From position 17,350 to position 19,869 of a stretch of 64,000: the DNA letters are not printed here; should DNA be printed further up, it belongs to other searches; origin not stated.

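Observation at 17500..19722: Ser/Thr kinase with two complete, apparently active catalytic domains in tandem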

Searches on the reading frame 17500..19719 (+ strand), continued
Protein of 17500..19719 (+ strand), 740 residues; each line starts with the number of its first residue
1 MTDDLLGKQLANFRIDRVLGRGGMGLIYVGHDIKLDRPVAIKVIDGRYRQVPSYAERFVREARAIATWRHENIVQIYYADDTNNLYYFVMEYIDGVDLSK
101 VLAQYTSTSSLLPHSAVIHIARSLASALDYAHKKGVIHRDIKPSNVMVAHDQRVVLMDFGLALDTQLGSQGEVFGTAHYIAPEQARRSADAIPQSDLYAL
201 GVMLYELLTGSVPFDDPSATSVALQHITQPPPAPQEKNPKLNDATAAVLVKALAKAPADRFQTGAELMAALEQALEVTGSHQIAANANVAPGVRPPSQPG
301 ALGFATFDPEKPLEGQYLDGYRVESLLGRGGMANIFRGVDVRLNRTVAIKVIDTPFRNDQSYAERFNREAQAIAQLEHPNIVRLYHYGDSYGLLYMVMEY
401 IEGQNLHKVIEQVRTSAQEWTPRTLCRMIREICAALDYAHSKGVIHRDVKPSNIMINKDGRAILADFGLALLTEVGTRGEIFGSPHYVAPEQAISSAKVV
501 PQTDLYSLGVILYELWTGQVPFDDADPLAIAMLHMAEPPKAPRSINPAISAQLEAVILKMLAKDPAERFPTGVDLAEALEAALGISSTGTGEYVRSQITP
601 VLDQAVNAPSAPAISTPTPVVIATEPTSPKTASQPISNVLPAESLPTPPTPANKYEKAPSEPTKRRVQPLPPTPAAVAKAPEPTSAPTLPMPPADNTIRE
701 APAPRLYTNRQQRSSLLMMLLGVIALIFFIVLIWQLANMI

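Call 8: find_homologous_proteins(query=window:17500-19719:+, max_evalue=1e-30)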
Query window:17500-19719:+ (740 aa): 7720 proteins with E <= 1e-30 among 8000 candidates; the best 120 are listed.
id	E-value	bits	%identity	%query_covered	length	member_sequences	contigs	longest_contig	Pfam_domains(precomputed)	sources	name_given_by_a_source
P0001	0.0e+0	1559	93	100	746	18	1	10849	PF06293.21,PF07714.24,PF00069.32,PF03109.23,PF14531.13,PF01163.29,PF17667.8,PF01636.30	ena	-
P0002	2.2e-290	983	65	95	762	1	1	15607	PF06293.21,PF07714.24,PF00069.32,PF03109.23,PF14531.13,PF01163.29,PF17667.8,PF01636.30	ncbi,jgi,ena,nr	ncbi:MAG TPA: protein kinase [Herpetosiphonaceae bacterium]|nr:protein kinase [Herpetosiphonaceae ba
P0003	2.1e-284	963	65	91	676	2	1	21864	PF06293.21,PF07714.24,PF00069.32,PF03109.23,PF14531.13,PF01163.29,PF17667.8,PF01636.30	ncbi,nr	ncbi:MAG: protein kinase, partial [Herpetosiphonaceae bacterium]|nr:protein kinase [Herpetosiphonace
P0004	2.7e-283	960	65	94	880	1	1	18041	PF06293.21,PF07714.24,PF00069.32,PF03109.23,PF14531.13,PF17667.8,PF01636.30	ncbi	-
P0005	2.2e-260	884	70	75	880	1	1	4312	PF06293.21,PF07714.24,PF00069.32,PF03109.23,PF14531.13,PF01163.29,PF17667.8,PF01636.30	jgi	jgi:serine/threonine protein kinase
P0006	7.2e-247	839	61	85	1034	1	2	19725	PF06293.21,PF07714.24,PF00069.32,PF26549.1,PF03109.23,PF14531.13,PF26550.2,PF07676.19,PF01636.30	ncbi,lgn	-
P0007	2.5e-245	834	60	84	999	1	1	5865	PF06293.21,PF07714.24,PF00069.32,PF03109.23,PF14531.13,PF17667.8,PF01636.30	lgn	-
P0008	1.8e-244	831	65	79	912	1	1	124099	PF06293.21,PF07714.24,PF00069.32,PF03109.23,PF14531.13,PF01636.30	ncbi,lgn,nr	ncbi:MAG: hypothetical protein BroJett011_46850 [Chloroflexota bacterium]|nr:MAG: hypothetical prote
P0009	3.2e-244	830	63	77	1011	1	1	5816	PF06293.21,PF07714.24,PF00069.32,PF03109.23,PF14531.13,PF01636.30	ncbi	-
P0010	4.6e-243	827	63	79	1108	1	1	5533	PF06293.21,PF07714.24,PF00069.32,PF26549.1,PF03109.23,PF14531.13,PF26550.2,PF07676.19,PF17667.8,PF01636.30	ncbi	-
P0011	6.1e-243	826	59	88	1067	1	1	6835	PF06293.21,PF07714.24,PF00069.32,PF26549.1,PF00930.28,PF03109.23,PF14531.13,PF26550.2,PF07676.19,PF01636.30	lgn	-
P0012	7.8e-241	819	64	77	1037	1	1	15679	PF06293.21,PF07714.24,PF00069.32,PF26549.1,PF00930.28,PF03109.23,PF14531.13,PF26550.2,PF07676.19,PF01636.30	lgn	-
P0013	3.1e-240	817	61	85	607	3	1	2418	PF06293.21,PF07714.24,PF00069.32,PF03109.23,PF14531.13,PF17667.8,PF01636.30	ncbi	ncbi:MAG: serine/threonine-protein kinase, partial [Chloroflexota bacterium]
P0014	1.5e-239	815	61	79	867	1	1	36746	PF06293.21,PF07714.24,PF00069.32,PF03109.23,PF14531.13,PF01636.30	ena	-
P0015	1.0e-238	812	61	84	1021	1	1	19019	PF06293.21,PF07714.24,PF00069.32,PF03109.23,PF14531.13,PF17667.8,PF01636.30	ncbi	-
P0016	6.8e-238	810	57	90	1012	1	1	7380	PF07714.24,PF00069.32,PF03109.23,PF14531.13,PF01636.30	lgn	-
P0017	1.1e-237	809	58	87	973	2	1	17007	PF07714.24,PF00069.32,PF03109.23,PF14531.13,PF01636.30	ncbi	-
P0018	2.8e-237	807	55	95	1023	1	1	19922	PF07714.24,PF00069.32,PF03109.23,PF14531.13,PF01636.30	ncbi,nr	ncbi:MAG: protein kinase [Chloroflexi bacterium]|nr:protein kinase [Chloroflexota bacterium]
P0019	6.9e-237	806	59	84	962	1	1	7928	PF06293.21,PF07714.24,PF00069.32,PF03109.23,PF14531.13,PF01636.30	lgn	-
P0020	2.5e-236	804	55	93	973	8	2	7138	PF07714.24,PF00069.32,PF03109.23,PF14531.13,PF01636.30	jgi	jgi:serine/threonine protein kinase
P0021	6.7e-236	803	54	92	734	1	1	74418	PF06293.21,PF07714.24,PF00069.32,PF03109.23,PF14531.13,PF01636.30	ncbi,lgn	-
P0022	6.9e-236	803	54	92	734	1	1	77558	PF06293.21,PF07714.24,PF00069.32,PF03109.23,PF14531.13,PF01636.30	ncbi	-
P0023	7.4e-236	803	62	81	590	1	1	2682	PF07714.24,PF00069.32,PF03109.23,PF01636.30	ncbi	ncbi:MAG TPA: serine/threonine-protein kinase, partial [Herpetosiphonaceae bacterium]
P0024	8.7e-236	803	61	79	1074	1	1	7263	PF07714.24,PF00069.32,PF03109.23,PF01636.30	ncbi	-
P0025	9.3e-236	802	63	78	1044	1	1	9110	PF07714.24,PF00069.32,PF03109.23,PF01636.30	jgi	jgi:serine/threonine-protein kinase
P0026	1.1e-235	802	58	87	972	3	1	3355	PF06293.21,PF07714.24,PF00069.32,PF03109.23,PF14531.13,PF01636.30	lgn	-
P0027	1.3e-235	802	57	85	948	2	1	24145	PF06293.21,PF07714.24,PF00069.32,PF03109.23,PF14531.13,PF17667.8,PF01636.30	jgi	jgi:serine/threonine protein kinase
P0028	1.5e-235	802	62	77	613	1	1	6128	PF07714.24,PF00069.32,PF03109.23,PF14531.13,PF01636.30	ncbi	ncbi:MAG TPA: serine/threonine-protein kinase, partial [Herpetosiphonaceae bacterium]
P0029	3.2e-235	801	55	95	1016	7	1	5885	PF07714.24,PF00069.32,PF03109.23,PF14531.13,PF01636.30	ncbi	-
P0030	4.5e-235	800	62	79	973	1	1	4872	PF06293.21,PF07714.24,PF00069.32,PF26549.1,PF03109.23,PF14531.13,PF26550.2,PF07676.19,PF17667.8,PF01636.30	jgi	jgi:serine/threonine protein kinase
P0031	6.1e-235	800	62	79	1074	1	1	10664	PF07714.24,PF00069.32,PF03109.23,PF14531.13,PF01636.30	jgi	jgi:serine/threonine protein kinase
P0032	8.5e-235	799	62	79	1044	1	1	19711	PF07714.24,PF00069.32,PF26549.1,PF03109.23,PF14531.13,PF07676.19,PF01636.30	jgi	jgi:serine/threonine protein kinase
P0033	9.1e-235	799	62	77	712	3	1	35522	PF06293.21,PF07714.24,PF00069.32,PF03109.23,PF14531.13,PF01163.29,PF01636.30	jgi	jgi:serine/threonine protein kinase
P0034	1.3e-234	799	67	38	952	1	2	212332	PF06293.21,PF07714.24,PF00069.32,PF03109.23,PF14531.13,PF17667.8,PF01636.30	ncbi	-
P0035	1.4e-234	799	63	77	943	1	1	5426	PF06293.21,PF07714.24,PF00069.32,PF26549.1,PF03109.23,PF07676.19,PF01636.30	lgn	-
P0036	2.5e-234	798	53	99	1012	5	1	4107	PF07714.24,PF00069.32,PF03109.23,PF14531.13,PF01636.30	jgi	jgi:serine/threonine protein kinase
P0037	2.8e-234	798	54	93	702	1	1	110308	PF06293.21,PF07714.24,PF00069.32,PF03109.23,PF14531.13,PF01636.30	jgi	-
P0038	1.1e-233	796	58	89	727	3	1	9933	PF06293.21,PF07714.24,PF00069.32,PF03109.23,PF14531.13,PF17667.8,PF01636.30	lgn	-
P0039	2.0e-233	795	53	99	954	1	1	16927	PF06293.21,PF07714.24,PF00069.32,PF26549.1,PF03109.23,PF14531.13,PF26550.2,PF07676.19,PF17667.8,PF01636.30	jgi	jgi:serine/threonine protein kinase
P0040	2.7e-233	794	55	88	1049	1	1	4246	PF06293.21,PF07714.24,PF00069.32,PF03109.23,PF14531.13,PF01636.30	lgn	-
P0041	4.0e-233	794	61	79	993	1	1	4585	PF07714.24,PF00069.32,PF03109.23,PF01636.30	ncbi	-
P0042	5.4e-233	793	52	100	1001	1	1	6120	PF06293.21,PF07714.24,PF00069.32,PF26549.1,PF03109.23,PF14531.13,PF26550.2,PF01163.29,PF07676.19,PF01636.30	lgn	-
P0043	8.5e-233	793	52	99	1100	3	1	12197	PF07714.24,PF00069.32,PF03109.23,PF01636.30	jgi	-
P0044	1.1e-232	792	56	90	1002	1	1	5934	PF07714.24,PF00069.32,PF03109.23,PF14531.13,PF01636.30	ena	-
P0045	1.4e-232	792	56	85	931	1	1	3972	PF06293.21,PF07714.24,PF00069.32,PF03109.23,PF14531.13,PF17667.8,PF01636.30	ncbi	-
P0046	1.4e-232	792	61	79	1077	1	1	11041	PF06293.21,PF07714.24,PF00069.32,PF03109.23,PF14531.13,PF17667.8,PF01636.30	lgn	-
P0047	3.4e-232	791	62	77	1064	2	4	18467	PF06293.21,PF07714.24,PF00069.32,PF26549.1,PF23381.2,PF03109.23,PF14531.13,PF26550.2,PF07676.19,PF01636.30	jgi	jgi:serine/threonine protein kinase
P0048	1.2e-231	789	55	85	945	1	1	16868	PF06293.21,PF07714.24,PF00069.32,PF03109.23,PF14531.13,PF01636.30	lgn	-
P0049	1.9e-231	788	60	79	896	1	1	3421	PF06293.21,PF07714.24,PF00069.32,PF03109.23,PF14531.13,PF17667.8,PF01636.30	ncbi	-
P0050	2.1e-231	788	55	90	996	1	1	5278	PF07714.24,PF00069.32,PF03109.23,PF14531.13,PF01636.30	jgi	jgi:serine/threonine protein kinase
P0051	2.6e-231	788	61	76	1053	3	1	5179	PF07714.24,PF00069.32,PF03109.23,PF14531.13,PF01636.30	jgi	jgi:serine/threonine-protein kinase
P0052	2.9e-231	788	59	79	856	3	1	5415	PF07714.24,PF00069.32,PF03109.23,PF14531.13,PF17667.8,PF01636.30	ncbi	-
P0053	5.3e-231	787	60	80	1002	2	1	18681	PF06293.21,PF07714.24,PF00069.32,PF03109.23,PF14531.13,PF01636.30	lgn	-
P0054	8.9e-231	786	53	92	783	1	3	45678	PF06293.21,PF07714.24,PF00069.32,PF03109.23,PF14531.13,PF17667.8,PF01636.30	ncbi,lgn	-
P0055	3.6e-230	784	51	100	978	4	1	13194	PF07714.24,PF00069.32,PF03109.23,PF14531.13,PF01636.30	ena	-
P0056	3.7e-230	784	62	79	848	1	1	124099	PF06293.21,PF07714.24,PF00069.32,PF03109.23,PF14531.13,PF01636.30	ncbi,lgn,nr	ncbi:MAG: hypothetical protein BroJett011_46660 [Chloroflexota bacterium]|nr:MAG: hypothetical prote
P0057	7.6e-230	783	59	77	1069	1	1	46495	PF07714.24,PF00069.32,PF03109.23,PF14531.13,PF01636.30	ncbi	-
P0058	9.1e-230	783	62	79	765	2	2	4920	PF06293.21,PF07714.24,PF00069.32,PF03109.23,PF14531.13,PF01636.30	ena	-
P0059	1.0e-229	783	54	92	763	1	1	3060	PF06293.21,PF07714.24,PF00069.32,PF03109.23,PF01636.30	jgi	jgi:serine/threonine protein kinase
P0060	1.0e-229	782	59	80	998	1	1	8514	PF06293.21,PF07714.24,PF00069.32,PF03109.23,PF14531.13,PF01636.30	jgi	jgi:serine/threonine protein kinase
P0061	1.9e-229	782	59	79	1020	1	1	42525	PF06293.21,PF07714.24,PF00069.32,PF03109.23,PF14531.13,PF01636.30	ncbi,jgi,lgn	-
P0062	2.5e-229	781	57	87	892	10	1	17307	PF06293.21,PF07714.24,PF00069.32,PF03109.23,PF07387.18,PF14531.13,PF01636.30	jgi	jgi:serine/threonine protein kinase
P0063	3.6e-229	781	59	83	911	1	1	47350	PF06293.21,PF07714.24,PF00069.32,PF03109.23,PF14531.13,PF17667.8,PF01636.30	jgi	jgi:serine/threonine protein kinase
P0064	4.1e-229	780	63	37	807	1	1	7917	PF06293.21,PF07714.24,PF00069.32,PF03109.23,PF14531.13,PF01163.29,PF17667.8,PF01636.30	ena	-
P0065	4.9e-229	780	62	77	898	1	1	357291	PF07714.24,PF00069.32,PF03109.23,PF14531.13,PF01636.30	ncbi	-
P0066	6.2e-229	780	60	80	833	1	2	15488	PF06293.21,PF07714.24,PF00069.32,PF03109.23,PF14531.13,PF01636.30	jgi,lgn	jgi:serine/threonine protein kinase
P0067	8.2e-229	780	62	79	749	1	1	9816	PF06293.21,PF07714.24,PF00069.32,PF03109.23,PF01636.30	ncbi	-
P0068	1.1e-228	779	58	79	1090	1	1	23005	PF06293.21,PF07714.24,PF00069.32,PF03109.23,PF14531.13,PF17667.8,PF01636.30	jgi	jgi:serine/threonine protein kinase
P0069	2.0e-228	778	56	86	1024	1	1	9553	PF06293.21,PF07714.24,PF00069.32,PF03109.23,PF14531.13,PF17667.8,PF01636.30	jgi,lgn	jgi:serine/threonine protein kinase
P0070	3.5e-228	777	60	79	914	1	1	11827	PF06293.21,PF07714.24,PF00069.32,PF03109.23,PF14531.13,PF17667.8,PF01636.30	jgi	jgi:serine/threonine protein kinase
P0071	3.8e-228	777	62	79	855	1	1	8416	PF06293.21,PF07714.24,PF00069.32,PF03109.23,PF14531.13,PF01636.30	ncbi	ncbi:MAG: serine/threonine-protein kinase [Chloroflexota bacterium]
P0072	5.8e-228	777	55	91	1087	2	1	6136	PF06293.21,PF07714.24,PF00069.32,PF03109.23,PF01636.30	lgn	-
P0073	7.3e-228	776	52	92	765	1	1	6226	PF06293.21,PF07714.24,PF00069.32,PF03109.23,PF14531.13,PF17667.8,PF01636.30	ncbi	-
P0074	8.8e-228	776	53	98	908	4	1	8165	PF06293.21,PF07714.24,PF00069.32,PF03109.23,PF14531.13,PF17667.8,PF01636.30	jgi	-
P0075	1.4e-227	775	59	79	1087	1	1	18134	PF07714.24,PF00069.32,PF03109.23,PF14531.13,PF01636.30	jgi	jgi:serine/threonine protein kinase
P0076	2.0e-227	775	52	99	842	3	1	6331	PF06293.21,PF07714.24,PF00069.32,PF03109.23,PF14531.13,PF17667.8,PF01636.30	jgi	-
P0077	5.3e-227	774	65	37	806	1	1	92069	PF06293.21,PF07714.24,PF00069.32,PF03109.23,PF01163.29,PF17667.8,PF01636.30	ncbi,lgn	-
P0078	5.7e-227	773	57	88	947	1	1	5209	PF06293.21,PF07714.24,PF00069.32,PF03109.23,PF17667.8,PF01636.30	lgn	-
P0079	1.5e-226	772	56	77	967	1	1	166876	PF07714.24,PF00069.32,PF03109.23,PF14531.13,PF01636.30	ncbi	-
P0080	2.5e-226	771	59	79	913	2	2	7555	PF06293.21,PF07714.24,PF00069.32,PF03109.23,PF14531.13,PF01636.30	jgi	jgi:serine/threonine protein kinase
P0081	3.6e-226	771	59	81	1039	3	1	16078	PF07714.24,PF00069.32,PF03109.23,PF19974.6,PF03781.23,PF14531.13,PF01163.29,PF17667.8,PF01636.30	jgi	-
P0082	3.6e-226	771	56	46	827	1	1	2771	PF07714.24,PF00069.32,PF03109.23,PF14531.13,PF17667.8,PF01636.30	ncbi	-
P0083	4.0e-226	771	51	99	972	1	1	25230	PF07714.24,PF00069.32,PF03109.23,PF14531.13,PF17667.8,PF01636.30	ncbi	ncbi:MAG: serine/threonine-protein kinase [Chloroflexota bacterium]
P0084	1.0e-225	769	59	77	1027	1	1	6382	PF06293.21,PF07714.24,PF00069.32,PF03109.23,PF14531.13,PF01636.30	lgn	-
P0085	1.7e-225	769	59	81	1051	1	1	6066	PF07714.24,PF00069.32,PF03109.23,PF19974.6,PF03781.23,PF17667.8,PF01636.30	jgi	jgi:eukaryotic-like serine/threonine-protein kinase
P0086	3.0e-225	768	55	87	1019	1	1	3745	PF06293.21,PF07714.24,PF00069.32,PF03109.23,PF14531.13,PF01636.30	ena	-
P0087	3.3e-225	768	58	77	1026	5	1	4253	PF06293.21,PF07714.24,PF00069.32,PF03109.23,PF14531.13,PF01636.30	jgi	jgi:serine/threonine protein kinase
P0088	4.2e-225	767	61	79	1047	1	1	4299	PF07714.24,PF00069.32,PF03109.23,PF19974.6,PF03781.23,PF14531.13,PF17667.8,PF01636.30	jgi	jgi:serine/threonine protein kinase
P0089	4.5e-225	767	57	79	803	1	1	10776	PF06293.21,PF07714.24,PF00069.32,PF03109.23,PF14531.13,PF01636.30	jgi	jgi:serine/threonine protein kinase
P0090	5.7e-225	767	63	79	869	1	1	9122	PF07714.24,PF00069.32,PF03109.23,PF17667.8,PF01636.30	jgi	jgi:serine/threonine protein kinase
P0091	5.8e-225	767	56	86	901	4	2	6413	PF06293.21,PF07714.24,PF00069.32,PF03109.23,PF14531.13,PF01636.30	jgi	-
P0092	7.9e-225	766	-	-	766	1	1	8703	PF06293.21,PF07714.24,PF00069.32,PF03109.23,PF14531.13,PF17667.8,PF01636.30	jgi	jgi:serine/threonine protein kinase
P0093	9.1e-225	766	58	79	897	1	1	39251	PF06293.21,PF07714.24,PF00069.32,PF03109.23,PF14531.13,PF01636.30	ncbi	-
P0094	9.1e-225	766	57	86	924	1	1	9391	PF06293.21,PF07714.24,PF00069.32,PF03109.23,PF14531.13,PF01636.30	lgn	-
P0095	1.8e-224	765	56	94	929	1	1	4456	PF06293.21,PF07714.24,PF00069.32,PF03109.23,PF14531.13,PF17667.8,PF01636.30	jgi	jgi:serine/threonine protein kinase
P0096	6.4e-224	763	69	36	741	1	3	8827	PF06293.21,PF07714.24,PF00069.32,PF03109.23,PF14531.13,PF01636.30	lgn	-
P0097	1.0e-223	763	53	92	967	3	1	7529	PF06293.21,PF07714.24,PF00069.32,PF03109.23,PF14531.13,PF01636.30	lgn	-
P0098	1.4e-223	762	63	74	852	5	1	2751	PF06293.21,PF07714.24,PF00069.32,PF03109.23,PF14531.13,PF01636.30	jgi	jgi:serine/threonine protein kinase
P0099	1.4e-223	762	58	80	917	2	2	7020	PF06293.21,PF07714.24,PF00069.32,PF03109.23,PF07387.18,PF14531.13,PF01636.30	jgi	jgi:serine/threonine protein kinase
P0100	2.7e-223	761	58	79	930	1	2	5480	PF07714.24,PF00069.32,PF03109.23,PF14531.13,PF01636.30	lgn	-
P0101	2.8e-223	761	55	88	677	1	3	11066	PF06293.21,PF07714.24,PF00069.32,PF03109.23,PF01636.30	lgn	-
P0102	3.0e-223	761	49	99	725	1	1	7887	PF07714.24,PF00069.32,PF03109.23,PF14531.13,PF01636.30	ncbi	ncbi:MAG: protein kinase [Chloroflexota bacterium]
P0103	4.3e-223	761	56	84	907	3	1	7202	PF06293.21,PF07714.24,PF00069.32,PF03109.23,PF07387.18,PF14531.13,PF01636.30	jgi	jgi:serine/threonine protein kinase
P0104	7.6e-223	760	61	74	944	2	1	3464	PF06293.21,PF07714.24,PF00069.32,PF03109.23,PF14531.13,PF01636.30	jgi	-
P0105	1.6e-222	759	58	77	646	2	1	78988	PF07714.24,PF00069.32,PF03109.23,PF14531.13,PF01636.30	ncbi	-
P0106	1.8e-222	759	58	80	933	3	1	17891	PF06293.21,PF07714.24,PF00069.32,PF03109.23,PF14531.13,PF01636.30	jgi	-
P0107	1.9e-222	758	60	79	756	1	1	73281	PF06293.21,PF07714.24,PF00069.32,PF03109.23,PF14531.13,PF01636.30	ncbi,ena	-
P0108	4.9e-222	757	57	79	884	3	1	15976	PF06293.21,PF07714.24,PF00069.32,PF03109.23,PF14531.13,PF01163.29,PF01636.30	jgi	jgi:serine/threonine protein kinase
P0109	8.2e-222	756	59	79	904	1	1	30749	PF06293.21,PF07714.24,PF00069.32,PF03109.23,PF14531.13,PF17667.8,PF01636.30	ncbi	-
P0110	1.5e-221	756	58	80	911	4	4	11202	PF06293.21,PF07714.24,PF00069.32,PF03109.23,PF14531.13,PF01636.30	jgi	jgi:serine/threonine protein kinase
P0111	1.9e-221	755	60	77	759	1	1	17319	PF06293.21,PF07714.24,PF00069.32,PF03109.23,PF14531.13,PF01636.30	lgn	-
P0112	1.9e-221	755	52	99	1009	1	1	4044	PF07714.24,PF00069.32,PF03109.23,PF17667.8,PF01636.30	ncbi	-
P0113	2.1e-221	755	57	79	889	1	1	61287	PF06293.21,PF07714.24,PF00069.32,PF03109.23,PF07387.18,PF14531.13,PF01636.30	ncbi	-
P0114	2.2e-221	755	58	80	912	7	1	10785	PF06293.21,PF07714.24,PF00069.32,PF03109.23,PF14531.13,PF01636.30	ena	-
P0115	3.5e-221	754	62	74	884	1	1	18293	PF06293.21,PF07714.24,PF00069.32,PF03109.23,PF14531.13,PF01636.30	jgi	jgi:serine/threonine protein kinase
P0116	4.6e-221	754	61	79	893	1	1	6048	PF07714.24,PF00069.32,PF03109.23,PF14531.13,PF17667.8,PF01636.30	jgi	jgi:serine/threonine protein kinase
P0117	1.3e-220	752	57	81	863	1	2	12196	PF07714.24,PF00069.32,PF03109.23,PF14531.13,PF17667.8,PF01636.30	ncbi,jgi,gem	-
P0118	2.4e-220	752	53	95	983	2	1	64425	PF07714.24,PF00069.32,PF03109.23,PF14531.13,PF17667.8,PF01636.30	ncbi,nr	ncbi:protein kinase [Anaerolineales bacterium HSG6]|nr:protein kinase [Anaerolineales bacterium HSG6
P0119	4.4e-220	751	57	81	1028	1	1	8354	PF06293.21,PF07714.24,PF00069.32,PF03109.23,PF03781.23,PF14531.13,PF01163.29,PF17667.8,PF01636.30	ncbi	-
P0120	7.8e-220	750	57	77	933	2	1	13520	PF07714.24,PF00069.32,PF03109.23,PF14531.13,PF01636.30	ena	-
